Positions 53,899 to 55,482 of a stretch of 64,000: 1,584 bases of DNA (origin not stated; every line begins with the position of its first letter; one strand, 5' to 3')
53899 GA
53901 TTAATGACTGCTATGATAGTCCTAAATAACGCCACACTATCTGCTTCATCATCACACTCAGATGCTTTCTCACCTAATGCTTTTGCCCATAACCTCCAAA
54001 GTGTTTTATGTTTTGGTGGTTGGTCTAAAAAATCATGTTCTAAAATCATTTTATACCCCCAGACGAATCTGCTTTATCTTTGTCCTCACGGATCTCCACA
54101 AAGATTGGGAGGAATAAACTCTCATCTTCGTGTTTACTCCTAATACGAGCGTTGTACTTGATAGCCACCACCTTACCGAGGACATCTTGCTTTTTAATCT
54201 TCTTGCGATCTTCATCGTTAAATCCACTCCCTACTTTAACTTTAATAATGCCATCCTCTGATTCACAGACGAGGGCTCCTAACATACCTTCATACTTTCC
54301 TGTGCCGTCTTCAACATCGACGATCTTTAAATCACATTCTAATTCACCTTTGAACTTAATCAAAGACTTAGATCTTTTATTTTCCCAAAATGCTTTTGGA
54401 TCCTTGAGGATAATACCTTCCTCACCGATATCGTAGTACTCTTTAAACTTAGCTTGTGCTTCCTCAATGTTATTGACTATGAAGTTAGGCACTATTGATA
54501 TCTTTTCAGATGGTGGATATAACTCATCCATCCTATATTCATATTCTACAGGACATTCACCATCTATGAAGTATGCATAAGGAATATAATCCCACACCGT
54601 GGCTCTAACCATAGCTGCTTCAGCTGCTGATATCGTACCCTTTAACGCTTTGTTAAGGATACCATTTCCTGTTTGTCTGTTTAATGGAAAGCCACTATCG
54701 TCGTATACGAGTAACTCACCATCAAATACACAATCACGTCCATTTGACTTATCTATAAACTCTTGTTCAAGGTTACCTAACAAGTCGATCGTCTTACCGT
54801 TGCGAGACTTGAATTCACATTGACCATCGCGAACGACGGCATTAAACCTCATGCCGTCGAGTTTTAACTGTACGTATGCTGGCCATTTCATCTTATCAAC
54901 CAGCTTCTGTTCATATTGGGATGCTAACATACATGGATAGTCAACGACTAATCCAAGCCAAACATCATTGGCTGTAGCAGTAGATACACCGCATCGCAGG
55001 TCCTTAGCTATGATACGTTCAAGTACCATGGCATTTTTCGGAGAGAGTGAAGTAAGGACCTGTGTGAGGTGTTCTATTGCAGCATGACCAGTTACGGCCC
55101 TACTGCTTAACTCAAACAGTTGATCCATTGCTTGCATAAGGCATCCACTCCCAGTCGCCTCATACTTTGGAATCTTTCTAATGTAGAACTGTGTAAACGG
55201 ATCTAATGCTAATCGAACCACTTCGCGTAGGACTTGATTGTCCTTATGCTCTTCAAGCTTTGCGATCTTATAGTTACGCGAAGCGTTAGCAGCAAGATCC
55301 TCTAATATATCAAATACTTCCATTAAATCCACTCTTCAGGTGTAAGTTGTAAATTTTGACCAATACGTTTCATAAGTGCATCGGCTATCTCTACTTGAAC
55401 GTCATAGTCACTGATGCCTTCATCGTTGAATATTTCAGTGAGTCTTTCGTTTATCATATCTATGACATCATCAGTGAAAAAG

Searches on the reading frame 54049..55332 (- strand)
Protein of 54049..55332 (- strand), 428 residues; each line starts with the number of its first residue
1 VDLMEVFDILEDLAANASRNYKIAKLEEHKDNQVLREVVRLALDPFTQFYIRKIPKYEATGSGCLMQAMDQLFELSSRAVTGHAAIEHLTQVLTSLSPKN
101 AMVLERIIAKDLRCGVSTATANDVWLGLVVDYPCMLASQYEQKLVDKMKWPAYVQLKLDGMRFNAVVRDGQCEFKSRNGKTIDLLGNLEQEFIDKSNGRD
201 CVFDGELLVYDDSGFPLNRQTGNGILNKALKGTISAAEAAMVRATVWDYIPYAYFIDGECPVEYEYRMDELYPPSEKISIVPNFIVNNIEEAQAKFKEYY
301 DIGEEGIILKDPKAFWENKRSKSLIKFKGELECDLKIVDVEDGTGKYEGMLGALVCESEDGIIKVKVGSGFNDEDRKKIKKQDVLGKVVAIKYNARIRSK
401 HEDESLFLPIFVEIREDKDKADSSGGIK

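Call 60: search_protein_families(library=pfam, proteins=[window:54049-55332:-], max_evalue=0.001)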
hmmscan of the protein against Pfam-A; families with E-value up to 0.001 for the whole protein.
window:54049-55332:- (428 aa): 3 families
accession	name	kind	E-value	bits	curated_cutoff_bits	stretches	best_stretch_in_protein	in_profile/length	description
PF01068.26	DNA_ligase_A_M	-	7.7e-21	75.1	26.2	1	135-328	2-204/204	ATP dependent DNA ligase domain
PF14743.12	DNA_ligase_OB_2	-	2.5e-13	50.3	28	1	343-396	2-51/66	DNA ligase OB-like domain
PF04675.19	DNA_ligase_A_N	-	0.00039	21.1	24.6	0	72-124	118-172/174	DNA ligase N terminus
